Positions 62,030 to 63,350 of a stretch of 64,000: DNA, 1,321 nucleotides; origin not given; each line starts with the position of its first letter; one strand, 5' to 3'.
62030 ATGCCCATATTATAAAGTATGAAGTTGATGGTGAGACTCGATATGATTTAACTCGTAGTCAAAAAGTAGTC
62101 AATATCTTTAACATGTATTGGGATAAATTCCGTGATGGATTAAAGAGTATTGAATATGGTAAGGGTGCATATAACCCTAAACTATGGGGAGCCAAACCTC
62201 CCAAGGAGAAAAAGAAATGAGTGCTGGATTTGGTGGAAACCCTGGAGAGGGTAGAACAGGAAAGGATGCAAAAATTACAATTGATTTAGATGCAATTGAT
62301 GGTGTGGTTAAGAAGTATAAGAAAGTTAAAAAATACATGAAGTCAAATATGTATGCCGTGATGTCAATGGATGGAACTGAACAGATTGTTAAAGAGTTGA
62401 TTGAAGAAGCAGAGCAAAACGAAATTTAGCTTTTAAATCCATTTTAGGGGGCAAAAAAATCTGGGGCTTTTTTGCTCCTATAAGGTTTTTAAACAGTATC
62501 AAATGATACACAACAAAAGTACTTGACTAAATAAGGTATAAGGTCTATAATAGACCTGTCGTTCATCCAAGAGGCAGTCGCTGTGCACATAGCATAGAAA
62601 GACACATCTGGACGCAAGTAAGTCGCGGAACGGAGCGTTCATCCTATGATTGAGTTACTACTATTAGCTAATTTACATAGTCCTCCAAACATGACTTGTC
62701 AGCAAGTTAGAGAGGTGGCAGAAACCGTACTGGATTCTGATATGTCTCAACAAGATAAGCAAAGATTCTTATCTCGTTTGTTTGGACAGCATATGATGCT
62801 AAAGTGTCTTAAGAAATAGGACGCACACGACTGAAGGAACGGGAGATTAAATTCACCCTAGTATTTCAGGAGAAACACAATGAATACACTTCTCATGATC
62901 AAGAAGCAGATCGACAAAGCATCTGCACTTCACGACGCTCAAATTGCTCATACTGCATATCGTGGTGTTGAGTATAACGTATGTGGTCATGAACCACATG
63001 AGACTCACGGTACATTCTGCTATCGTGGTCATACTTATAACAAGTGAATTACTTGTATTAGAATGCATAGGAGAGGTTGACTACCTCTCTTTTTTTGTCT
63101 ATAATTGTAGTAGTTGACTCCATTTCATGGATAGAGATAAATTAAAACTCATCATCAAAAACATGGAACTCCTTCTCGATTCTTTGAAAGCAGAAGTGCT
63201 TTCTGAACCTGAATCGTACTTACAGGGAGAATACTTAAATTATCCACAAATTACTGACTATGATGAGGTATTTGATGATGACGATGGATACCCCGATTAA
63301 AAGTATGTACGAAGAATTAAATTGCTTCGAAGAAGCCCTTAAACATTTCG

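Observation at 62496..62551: Canonical NtcA box upstream of the riboswitch-like locus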

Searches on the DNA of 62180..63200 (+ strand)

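Call 6: search_rna_families(source=window, start=62400, end=63200, threshold=evalue, max_evalue=10, show_alignments=5)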
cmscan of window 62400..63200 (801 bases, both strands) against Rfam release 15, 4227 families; matches with E-value up to 10: 10.
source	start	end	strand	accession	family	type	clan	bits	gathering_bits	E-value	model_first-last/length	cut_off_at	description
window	62400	62498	+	RF01243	snR33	Gene; snRNA; snoRNA; HACA-box;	CL00027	20.4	45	0.27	86-183/183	5'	Small nucleolar RNA snR33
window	63061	63145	-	RF02059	STnc50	Gene; sRNA;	-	19.2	55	2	1-84/84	no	Salmonella enterica sRNA STnc40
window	63042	63113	+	RF01602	plasmodium_snoR27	Gene; snRNA; snoRNA; HACA-box;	-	18.8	50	5.2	68-136/143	no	small nucleolar RNA snoR27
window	62443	62488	+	RF04343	Plastid-psbA-2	Cis-reg;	CL00153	18.2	55.8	1.6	1-60/60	no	Plastid-psbA-2 3UTR RNA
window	63058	63152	-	RF02029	sraA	Gene; sRNA;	-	17.2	56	9.2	1-95/95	no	sraA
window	63088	63161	-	RF00528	snoMe28S-Gm1083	Gene; snRNA; snoRNA; CD-box;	-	16.2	48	7.1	1-89/89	no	Small nucleolar RNA Me28S-Gm1083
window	62558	62636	+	RF01739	Glutamine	Cis-reg; riboswitch;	-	15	35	3.3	1-53/53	no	Glutamine riboswitch aptamer (glnA leader)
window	63040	63098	+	RF00115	McaS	Gene; sRNA;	CL00106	14.9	42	9.4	1-96/96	no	McaS/IsrA RNA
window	62990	63092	-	RF02839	Ref66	Gene; antisense;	-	13.9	92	8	1-120/120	no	Enterococcus sRNA 66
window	62557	62639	+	RF01704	Glutamine-II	Cis-reg; riboswitch;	-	13.7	33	1.2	1-60/60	no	Glutamine-II riboswitch aptamer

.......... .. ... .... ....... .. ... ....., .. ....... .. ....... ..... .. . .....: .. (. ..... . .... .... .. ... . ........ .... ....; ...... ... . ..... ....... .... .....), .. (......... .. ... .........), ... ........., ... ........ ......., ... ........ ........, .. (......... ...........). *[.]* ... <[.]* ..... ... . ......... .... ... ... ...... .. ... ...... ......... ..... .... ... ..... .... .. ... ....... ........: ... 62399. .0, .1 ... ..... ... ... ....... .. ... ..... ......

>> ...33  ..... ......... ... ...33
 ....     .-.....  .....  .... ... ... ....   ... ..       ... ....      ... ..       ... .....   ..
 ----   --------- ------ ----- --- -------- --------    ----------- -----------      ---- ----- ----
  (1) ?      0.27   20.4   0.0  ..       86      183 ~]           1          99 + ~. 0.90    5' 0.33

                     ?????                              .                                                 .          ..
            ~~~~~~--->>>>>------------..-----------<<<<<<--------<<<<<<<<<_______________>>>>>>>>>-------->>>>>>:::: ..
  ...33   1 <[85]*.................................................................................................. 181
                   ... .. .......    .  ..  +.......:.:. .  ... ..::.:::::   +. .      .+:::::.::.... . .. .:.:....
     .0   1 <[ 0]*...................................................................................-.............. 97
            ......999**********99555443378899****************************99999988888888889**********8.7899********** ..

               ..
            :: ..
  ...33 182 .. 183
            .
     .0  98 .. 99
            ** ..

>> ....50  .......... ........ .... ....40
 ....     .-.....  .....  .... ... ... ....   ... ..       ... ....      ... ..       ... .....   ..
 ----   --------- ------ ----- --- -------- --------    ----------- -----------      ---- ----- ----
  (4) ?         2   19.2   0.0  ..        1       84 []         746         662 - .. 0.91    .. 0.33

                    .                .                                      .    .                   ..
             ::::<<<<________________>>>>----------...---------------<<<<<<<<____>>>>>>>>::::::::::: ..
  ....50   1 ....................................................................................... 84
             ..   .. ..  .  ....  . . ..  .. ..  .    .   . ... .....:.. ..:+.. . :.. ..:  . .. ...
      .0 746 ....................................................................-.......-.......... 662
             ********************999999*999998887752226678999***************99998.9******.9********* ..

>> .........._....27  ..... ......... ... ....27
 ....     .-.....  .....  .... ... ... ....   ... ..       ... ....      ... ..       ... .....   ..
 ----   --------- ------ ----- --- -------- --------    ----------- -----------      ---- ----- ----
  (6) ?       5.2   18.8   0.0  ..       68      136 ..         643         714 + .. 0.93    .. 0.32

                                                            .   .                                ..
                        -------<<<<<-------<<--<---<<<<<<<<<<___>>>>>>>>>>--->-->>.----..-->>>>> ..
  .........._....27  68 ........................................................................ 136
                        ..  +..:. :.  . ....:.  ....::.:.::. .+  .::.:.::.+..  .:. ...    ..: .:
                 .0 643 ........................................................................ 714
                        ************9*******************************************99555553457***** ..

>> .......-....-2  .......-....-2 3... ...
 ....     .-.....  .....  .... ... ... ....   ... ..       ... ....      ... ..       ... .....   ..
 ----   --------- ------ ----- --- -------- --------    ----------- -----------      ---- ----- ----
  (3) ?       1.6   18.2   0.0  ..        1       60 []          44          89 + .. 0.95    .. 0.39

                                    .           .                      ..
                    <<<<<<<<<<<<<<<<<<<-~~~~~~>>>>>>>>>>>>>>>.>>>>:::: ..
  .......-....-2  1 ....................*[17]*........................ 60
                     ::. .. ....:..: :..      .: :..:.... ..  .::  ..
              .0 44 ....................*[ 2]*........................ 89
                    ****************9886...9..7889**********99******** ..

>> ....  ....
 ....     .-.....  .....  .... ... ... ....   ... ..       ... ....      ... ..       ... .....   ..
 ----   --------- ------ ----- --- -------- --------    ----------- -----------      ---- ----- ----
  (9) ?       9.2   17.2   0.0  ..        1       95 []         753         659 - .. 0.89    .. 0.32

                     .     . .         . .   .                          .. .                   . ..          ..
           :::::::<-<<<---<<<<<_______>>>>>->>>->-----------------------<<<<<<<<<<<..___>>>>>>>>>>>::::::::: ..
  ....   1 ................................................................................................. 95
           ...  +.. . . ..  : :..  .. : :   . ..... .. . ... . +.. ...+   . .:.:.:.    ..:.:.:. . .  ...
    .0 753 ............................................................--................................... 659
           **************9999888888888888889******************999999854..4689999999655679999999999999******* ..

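Call 7: search_dna_similar(query=window:62180-63130:+, collection=phages, mode=distant, max_rows=40)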
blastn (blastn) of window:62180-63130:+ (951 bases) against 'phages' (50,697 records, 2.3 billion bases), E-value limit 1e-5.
Records with a match: 419; places in all: 420; records where one place covers at least 80% of the query: 0.
Best place of each record, by identity: 95-99% 32; 90-95% 7; 80-90% 86; 60-80% 294.
By first word of the organism name: Synechococcus 352; Cyanophage 61; Prochlorococcus 6.
By host as written in the record: - 167; Synechococcus 107; Synechococcus sp. 33; Synechococcus sp. WH7803 28; Synechococcus sp. WH8102 20; Synechococcus sp. WH 7803 13; Synechococcus sp. MW02 10; Parasynechococcus marenigrum WH 8102 7; and 16 more.
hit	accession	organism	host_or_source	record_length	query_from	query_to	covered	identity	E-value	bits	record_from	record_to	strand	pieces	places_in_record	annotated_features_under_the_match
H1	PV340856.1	Synechococcus phage Sf-FS3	Synechococcus sp. WH8102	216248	311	796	47%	73.5%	3e-51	272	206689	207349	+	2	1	hypothetical protein (x2) | HNH endonuclease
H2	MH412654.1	Synechococcus phage S-T4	Synechococcus sp. WH 7803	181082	432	869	46%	71.6%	8e-59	233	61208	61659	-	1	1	hypothetical protein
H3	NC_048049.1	Synechococcus phage S-T4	Synechococcus sp. WH 7803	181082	432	869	46%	71.6%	8e-59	233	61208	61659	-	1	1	hypothetical protein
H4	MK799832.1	Synechococcus phage S-B05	Synechococcus sp. MW02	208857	343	877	38%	84.4%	2e-54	387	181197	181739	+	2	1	hypothetical protein (x3)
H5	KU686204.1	Synechococcus phage S-CAM9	Synechococcus sp.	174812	431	858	45%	71.5%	5e-61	241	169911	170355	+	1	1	hypothetical protein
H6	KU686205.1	Synechococcus phage S-CAM9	Synechococcus sp.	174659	431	858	45%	71.5%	5e-61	241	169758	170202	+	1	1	hypothetical protein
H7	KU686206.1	Synechococcus phage S-CAM9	Synechococcus sp.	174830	431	858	45%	71.5%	5e-61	241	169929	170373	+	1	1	hypothetical protein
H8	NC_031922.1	Synechococcus phage S-CAM9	Synechococcus sp.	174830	431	858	45%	71.5%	5e-61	241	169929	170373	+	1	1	hypothetical protein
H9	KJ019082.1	Synechococcus phage ACG-2014i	-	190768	431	927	36%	77.4%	1e-43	246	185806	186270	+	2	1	hypothetical protein (x2)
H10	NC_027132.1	Synechococcus phage ACG-2014i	-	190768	431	927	36%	77.4%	1e-43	246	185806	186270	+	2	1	hypothetical protein (x2)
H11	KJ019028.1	Synechococcus phage ACG-2014d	-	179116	431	931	36%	76.3%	1e-36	233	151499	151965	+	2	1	hypothetical protein (x2) | transaldolase-like protein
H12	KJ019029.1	Synechococcus phage ACG-2014d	-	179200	431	931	36%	76.3%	1e-36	233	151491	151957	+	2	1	hypothetical protein (x2) | transaldolase-like protein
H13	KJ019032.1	Synechococcus phage ACG-2014d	-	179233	431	931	36%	76.3%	1e-36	233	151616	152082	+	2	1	hypothetical protein (x2) | transaldolase-like protein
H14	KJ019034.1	Synechococcus phage ACG-2014d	-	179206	431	931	36%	76.3%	1e-36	233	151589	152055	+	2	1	hypothetical protein (x2) | transaldolase-like protein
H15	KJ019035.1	Synechococcus phage ACG-2014d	-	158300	431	931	36%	76.3%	1e-36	233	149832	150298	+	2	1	hypothetical protein (x2) | transaldolase-like protein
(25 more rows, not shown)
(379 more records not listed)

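Call 8: search_rna_families(source=window, start=62545, end=62900, threshold=evalue, max_evalue=10, show_alignments=6)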
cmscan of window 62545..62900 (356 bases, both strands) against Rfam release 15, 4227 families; matches with E-value up to 10: 3.
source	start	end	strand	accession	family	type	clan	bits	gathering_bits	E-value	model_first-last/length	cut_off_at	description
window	62558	62636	+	RF01739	Glutamine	Cis-reg; riboswitch;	-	15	35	1.5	1-53/53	no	Glutamine riboswitch aptamer (glnA leader)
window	62557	62639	+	RF01704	Glutamine-II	Cis-reg; riboswitch;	-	13.7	33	0.54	1-60/60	no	Glutamine-II riboswitch aptamer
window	62818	62836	+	RF01134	sR30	Gene; snRNA; snoRNA; CD-box;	-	9.3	38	7.4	39-57/57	no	Small nucleolar RNA sR30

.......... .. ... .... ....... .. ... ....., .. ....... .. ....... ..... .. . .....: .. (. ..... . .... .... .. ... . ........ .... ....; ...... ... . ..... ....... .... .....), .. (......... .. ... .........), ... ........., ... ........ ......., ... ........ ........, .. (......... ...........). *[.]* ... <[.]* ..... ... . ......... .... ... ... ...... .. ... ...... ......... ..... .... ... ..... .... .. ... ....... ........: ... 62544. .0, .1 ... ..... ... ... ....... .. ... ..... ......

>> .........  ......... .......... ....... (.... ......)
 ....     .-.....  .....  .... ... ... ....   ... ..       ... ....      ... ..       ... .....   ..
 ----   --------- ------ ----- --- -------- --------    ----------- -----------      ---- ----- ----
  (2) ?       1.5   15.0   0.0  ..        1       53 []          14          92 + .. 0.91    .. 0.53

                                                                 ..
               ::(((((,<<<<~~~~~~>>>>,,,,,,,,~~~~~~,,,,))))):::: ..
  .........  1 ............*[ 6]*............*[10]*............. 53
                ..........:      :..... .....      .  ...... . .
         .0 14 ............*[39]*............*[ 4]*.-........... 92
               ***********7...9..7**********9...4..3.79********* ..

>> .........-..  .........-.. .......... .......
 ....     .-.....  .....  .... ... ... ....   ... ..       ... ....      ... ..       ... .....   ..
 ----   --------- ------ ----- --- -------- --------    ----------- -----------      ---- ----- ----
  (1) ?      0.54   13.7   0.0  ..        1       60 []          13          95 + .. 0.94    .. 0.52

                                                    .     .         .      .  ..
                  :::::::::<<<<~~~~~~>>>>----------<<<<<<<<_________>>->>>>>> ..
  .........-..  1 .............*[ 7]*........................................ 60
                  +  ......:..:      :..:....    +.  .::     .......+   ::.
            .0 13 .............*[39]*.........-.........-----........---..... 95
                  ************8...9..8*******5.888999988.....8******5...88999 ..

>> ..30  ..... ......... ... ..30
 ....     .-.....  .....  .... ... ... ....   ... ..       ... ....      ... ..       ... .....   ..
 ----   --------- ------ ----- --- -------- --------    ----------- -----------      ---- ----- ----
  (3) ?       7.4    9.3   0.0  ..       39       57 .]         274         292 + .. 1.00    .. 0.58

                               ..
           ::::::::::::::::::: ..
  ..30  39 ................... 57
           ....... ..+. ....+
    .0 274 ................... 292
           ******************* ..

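Call 9: search_dna_similar(query=window:62430-62660:+, collection=phages, mode=distant, max_rows=60, max_evalue=0.01)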
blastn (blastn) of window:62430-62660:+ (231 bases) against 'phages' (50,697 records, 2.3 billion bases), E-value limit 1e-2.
Records with a match: 426; places in all: 426; records where one place covers at least 80% of the query: 0.
Best place of each record, by identity: >=99% 32; 95-99% 152; 90-95% 198; 80-90% 39; 60-80% 5.
By first word of the organism name: Synechococcus 352; Cyanophage 63; Prochlorococcus 8; Marine 3.
By host as written in the record: - 170; Synechococcus 107; Synechococcus sp. 33; Synechococcus sp. WH7803 28; Synechococcus sp. WH8102 20; Synechococcus sp. WH 7803 13; Synechococcus sp. MW02 10; Parasynechococcus marenigrum WH 8102 7; and 18 more.
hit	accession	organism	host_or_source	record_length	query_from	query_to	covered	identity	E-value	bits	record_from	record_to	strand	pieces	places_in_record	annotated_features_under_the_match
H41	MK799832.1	Synechococcus phage S-B05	Synechococcus sp. MW02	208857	93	220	55%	90.7%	6e-40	168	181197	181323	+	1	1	hypothetical protein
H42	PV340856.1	Synechococcus phage Sf-FS3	Synechococcus sp. WH8102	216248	61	228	56%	86.0%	2e-15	150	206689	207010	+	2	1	hypothetical protein | HNH endonuclease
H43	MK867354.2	Synechococcus phage S-SCSM1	Synechococcus sp. WH 7803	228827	84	219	59%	76.5%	6e-21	105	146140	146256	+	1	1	hypothetical protein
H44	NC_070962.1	Synechococcus phage S-SCSM1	Synechococcus sp. WH 7803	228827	84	219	59%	76.5%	6e-21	105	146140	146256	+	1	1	hypothetical protein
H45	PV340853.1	Synechococcus phage Sf-CH8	Synechococcus sp. WH8102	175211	84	230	45%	93.3%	7e-14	159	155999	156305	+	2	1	hypothetical protein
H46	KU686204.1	Synechococcus phage S-CAM9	Synechococcus sp.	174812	84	224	45%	88.7%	2e-13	132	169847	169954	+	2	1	none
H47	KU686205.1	Synechococcus phage S-CAM9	Synechococcus sp.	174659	84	224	45%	88.7%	2e-13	132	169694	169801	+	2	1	none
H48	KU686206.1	Synechococcus phage S-CAM9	Synechococcus sp.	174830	84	224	45%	88.7%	2e-13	132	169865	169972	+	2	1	none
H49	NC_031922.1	Synechococcus phage S-CAM9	Synechococcus sp.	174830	84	224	45%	88.7%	2e-13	132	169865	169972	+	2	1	none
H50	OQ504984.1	Synechococcus phage S-8S56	Parasynechococcus marenigrum WH 8102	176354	84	230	47%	85.2%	4e-11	122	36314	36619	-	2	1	hypothetical protein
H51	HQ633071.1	Synechococcus phage S-SKS1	Synechococcus sp. WH7803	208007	94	219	55%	70.6%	1e-10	72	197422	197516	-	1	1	hypothetical protein (x2)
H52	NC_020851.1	Synechococcus phage S-SKS1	Synechococcus sp. WH7803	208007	94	219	55%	70.6%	1e-10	72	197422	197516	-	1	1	hypothetical protein (x2)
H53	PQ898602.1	Synechococcus phage S-SCSM2R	Synechococcus sp. WH7803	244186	94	230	42%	88.5%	2e-9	126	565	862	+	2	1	hypothetical protein (x2)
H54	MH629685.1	Synechococcus virus S-PRM1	Synechococcus sp. WH 7803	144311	84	219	43%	83.3%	1e-4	99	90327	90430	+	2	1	none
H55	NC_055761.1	Synechococcus virus S-PRM1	Synechococcus sp. WH 7803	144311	84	219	43%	83.3%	1e-4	99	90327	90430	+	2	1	none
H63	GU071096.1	Synechococcus phage S-ShM2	Synechococcus sp. WH8102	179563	181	231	22%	96.1%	2e-14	84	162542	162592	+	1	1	hypothetical protein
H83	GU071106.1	Synechococcus phage Syn19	Synechococcus sp. WH8109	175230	182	231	22%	96.0%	7e-14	82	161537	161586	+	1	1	hypothetical protein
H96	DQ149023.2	Synechococcus phage syn9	-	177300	182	231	22%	92.2%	1e-10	72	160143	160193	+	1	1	gp197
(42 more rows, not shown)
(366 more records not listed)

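Call 10: get_annotated_region(hit=H42, flank=600)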
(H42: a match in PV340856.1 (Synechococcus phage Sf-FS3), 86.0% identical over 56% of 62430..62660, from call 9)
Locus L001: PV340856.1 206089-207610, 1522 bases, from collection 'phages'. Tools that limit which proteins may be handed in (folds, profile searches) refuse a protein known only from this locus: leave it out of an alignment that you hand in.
description: Synechococcus phage Sf-FS3, complete genome.
organism: Synechococcus phage Sf-FS3 (NCBI taxid 3413219)
taxonomy: Viruses
host: Synechococcus sp. WH8102; source: Petrosia ficiformis pink cortex; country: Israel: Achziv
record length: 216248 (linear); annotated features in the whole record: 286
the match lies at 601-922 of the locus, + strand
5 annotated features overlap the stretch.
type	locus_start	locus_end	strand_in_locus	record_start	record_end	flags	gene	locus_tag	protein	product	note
CDS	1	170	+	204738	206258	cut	-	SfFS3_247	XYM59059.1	Nol protein-like carbamoyltransferase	-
CDS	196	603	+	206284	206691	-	-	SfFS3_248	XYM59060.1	HNH endonuclease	-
CDS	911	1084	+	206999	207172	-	-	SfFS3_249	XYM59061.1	hypothetical protein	-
CDS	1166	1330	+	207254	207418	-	-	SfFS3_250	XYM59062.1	hypothetical protein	gp198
CDS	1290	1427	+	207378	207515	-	-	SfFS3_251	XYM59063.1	hypothetical protein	-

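Call 11: get_annotated_region(hit=H41, flank=600)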
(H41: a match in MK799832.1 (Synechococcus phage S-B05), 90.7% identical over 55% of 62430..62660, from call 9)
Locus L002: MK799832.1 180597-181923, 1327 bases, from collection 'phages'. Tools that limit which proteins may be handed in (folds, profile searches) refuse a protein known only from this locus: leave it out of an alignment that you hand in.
description: Synechococcus phage S-B05, complete genome.
organism: Synechococcus phage S-B05 (NCBI taxid 2484637)
taxonomy: Viruses; Duplodnaviria; Heunggongvirae; Uroviricota; Caudoviricetes; Kyanoviridae
host: Synechococcus sp. MW02; source: -; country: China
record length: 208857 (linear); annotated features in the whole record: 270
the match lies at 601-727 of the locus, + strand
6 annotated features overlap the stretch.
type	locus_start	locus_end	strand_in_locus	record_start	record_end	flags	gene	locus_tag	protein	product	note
CDS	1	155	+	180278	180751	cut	-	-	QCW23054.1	hypothetical protein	-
CDS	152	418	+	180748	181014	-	-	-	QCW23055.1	hypothetical protein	-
CDS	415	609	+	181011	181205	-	-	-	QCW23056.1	hypothetical protein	-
CDS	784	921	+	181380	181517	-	-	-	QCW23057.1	hypothetical protein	-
CDS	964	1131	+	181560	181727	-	-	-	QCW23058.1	hypothetical protein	-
CDS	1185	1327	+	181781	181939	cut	-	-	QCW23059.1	hypothetical protein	-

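Call 12: get_annotated_region(hit=H43, flank=600)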
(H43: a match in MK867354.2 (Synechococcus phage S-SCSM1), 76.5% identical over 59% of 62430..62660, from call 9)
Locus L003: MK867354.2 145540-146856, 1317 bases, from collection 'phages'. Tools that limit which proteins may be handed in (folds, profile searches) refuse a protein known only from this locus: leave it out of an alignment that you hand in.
description: Synechococcus phage S-SCSM1, complete genome.
organism: Synechococcus phage S-SCSM1 (NCBI taxid 2588487)
taxonomy: Viruses; Duplodnaviria; Heunggongvirae; Uroviricota; Caudoviricetes; Kyanoviridae; Zhoulongquanvirus; Zhoulongquanvirus esscess
host: Synechococcus sp. WH 7803; source: -; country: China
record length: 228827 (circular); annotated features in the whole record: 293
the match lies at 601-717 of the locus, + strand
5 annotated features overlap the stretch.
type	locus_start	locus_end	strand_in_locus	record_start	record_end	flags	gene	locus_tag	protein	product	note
CDS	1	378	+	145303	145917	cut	-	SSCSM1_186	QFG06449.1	2OG-Fe(II) oxygenase superfamily protein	-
CDS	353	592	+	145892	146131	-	-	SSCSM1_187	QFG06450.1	thioredoxin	-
CDS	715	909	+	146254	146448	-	-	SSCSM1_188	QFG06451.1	hypothetical protein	-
CDS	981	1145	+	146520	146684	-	-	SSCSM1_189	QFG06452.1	hypothetical protein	-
CDS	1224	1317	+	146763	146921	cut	-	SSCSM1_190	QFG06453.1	hypothetical protein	-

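Call 13: get_annotated_region(hit=H45, flank=600)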
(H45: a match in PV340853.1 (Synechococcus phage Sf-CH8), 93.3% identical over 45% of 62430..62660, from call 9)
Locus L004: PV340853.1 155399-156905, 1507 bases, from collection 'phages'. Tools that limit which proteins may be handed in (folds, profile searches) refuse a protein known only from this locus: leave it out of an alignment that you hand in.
description: Synechococcus phage Sf-CH8, complete genome.
organism: Synechococcus phage Sf-CH8 (NCBI taxid 3413216)
taxonomy: Viruses
host: Synechococcus sp. WH8102; source: Petrosia ficiformis pink cortex; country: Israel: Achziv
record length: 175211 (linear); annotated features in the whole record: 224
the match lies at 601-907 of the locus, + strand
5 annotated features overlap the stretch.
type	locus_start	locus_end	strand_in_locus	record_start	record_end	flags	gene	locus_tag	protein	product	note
CDS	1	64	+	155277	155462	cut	-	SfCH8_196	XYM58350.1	hypothetical protein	-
CDS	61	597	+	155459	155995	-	-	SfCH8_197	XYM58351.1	JmjC domain-containing protein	-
CDS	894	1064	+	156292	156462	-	-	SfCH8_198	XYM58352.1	hypothetical protein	-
CDS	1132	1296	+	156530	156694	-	-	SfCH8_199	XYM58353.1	hypothetical protein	-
CDS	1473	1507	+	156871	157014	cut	-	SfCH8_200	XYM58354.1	hypothetical protein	-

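Call 14: get_annotated_region(hit=H46, flank=600)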
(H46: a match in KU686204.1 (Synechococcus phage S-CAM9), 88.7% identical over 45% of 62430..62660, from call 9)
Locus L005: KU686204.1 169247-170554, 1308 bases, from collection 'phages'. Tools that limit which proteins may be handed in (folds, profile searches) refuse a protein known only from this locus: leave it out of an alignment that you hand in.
description: Synechococcus phage S-CAM9 isolate 0808SB05, complete genome.
organism: Synechococcus phage S-CAM9 (NCBI taxid 1883369)
taxonomy: Viruses; Duplodnaviria; Heunggongvirae; Uroviricota; Caudoviricetes; Kyanoviridae; Kanaloavirus; Kanaloavirus scam9
host: Synechococcus sp.; source: -; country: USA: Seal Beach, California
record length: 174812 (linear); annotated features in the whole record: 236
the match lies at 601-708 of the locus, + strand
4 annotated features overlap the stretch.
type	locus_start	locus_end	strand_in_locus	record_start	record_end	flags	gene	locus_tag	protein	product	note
CDS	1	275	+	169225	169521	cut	-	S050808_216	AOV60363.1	hypothetical protein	-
CDS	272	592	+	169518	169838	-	-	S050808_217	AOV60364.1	hypothetical protein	-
CDS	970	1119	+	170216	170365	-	-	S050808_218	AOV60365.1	hypothetical protein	-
CDS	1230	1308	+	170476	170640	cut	-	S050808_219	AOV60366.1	hypothetical protein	-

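Call 28: get_annotated_region(hit=H63, flank=500)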
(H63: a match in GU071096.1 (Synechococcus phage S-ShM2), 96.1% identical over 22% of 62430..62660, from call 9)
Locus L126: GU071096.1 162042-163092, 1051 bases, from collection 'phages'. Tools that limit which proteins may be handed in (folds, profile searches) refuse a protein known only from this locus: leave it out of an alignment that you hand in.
description: Synechococcus phage S-ShM2, complete genome.
organism: Synechococcus phage S-ShM2 (NCBI taxid 445683)
taxonomy: Viruses; Duplodnaviria; Heunggongvirae; Uroviricota; Caudoviricetes; Kyanoviridae; Ahtivirus; Ahtivirus sagseatwo
host: Synechococcus sp. WH8102; source: -; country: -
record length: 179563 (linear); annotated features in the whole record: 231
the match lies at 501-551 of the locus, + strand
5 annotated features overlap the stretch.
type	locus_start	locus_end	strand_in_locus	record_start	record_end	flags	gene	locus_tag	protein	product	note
CDS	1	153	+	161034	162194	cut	nrdB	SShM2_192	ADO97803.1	ribonucleotide reductase class Ia beta subunit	T4-LIKE GC: 204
CDS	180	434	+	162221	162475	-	-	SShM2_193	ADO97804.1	hypothetical protein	T4-LIKE GC: 1140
CDS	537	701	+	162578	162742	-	-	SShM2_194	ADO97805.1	hypothetical protein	T4-LIKE GC: 430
CDS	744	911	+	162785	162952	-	-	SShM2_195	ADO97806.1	hypothetical protein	T4-LIKE GC: 937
CDS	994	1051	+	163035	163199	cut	-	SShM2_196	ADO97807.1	hypothetical protein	T4-LIKE GC: 662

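Call 29: get_annotated_region(hit=H83, flank=500)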
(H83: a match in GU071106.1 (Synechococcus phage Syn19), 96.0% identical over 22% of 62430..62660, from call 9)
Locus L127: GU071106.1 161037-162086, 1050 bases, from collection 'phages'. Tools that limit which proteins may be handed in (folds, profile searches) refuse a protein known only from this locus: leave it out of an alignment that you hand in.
description: Synechococcus phage Syn19, complete genome.
organism: Synechococcus phage Syn19 (NCBI taxid 445684)
taxonomy: Viruses; Duplodnaviria; Heunggongvirae; Uroviricota; Caudoviricetes; Kyanoviridae; Pontusvirus; Pontusvirus syn19
host: Synechococcus sp. WH8109; source: Sargasso Sea; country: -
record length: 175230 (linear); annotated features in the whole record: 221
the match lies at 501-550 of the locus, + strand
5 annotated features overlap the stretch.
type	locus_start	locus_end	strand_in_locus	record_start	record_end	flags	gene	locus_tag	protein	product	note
CDS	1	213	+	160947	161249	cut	-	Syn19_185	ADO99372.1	hypothetical protein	T4-LIKE GC: 659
CDS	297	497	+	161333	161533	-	-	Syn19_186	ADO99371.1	hypothetical protein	T4-LIKE GC: 936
CDS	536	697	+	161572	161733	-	-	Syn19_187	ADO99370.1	hypothetical protein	T4-LIKE GC: 430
CDS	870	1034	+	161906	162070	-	-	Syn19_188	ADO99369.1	hypothetical protein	T4-LIKE GC: 984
CDS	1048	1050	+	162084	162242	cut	-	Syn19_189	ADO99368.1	hypothetical protein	T4-LIKE GC: 432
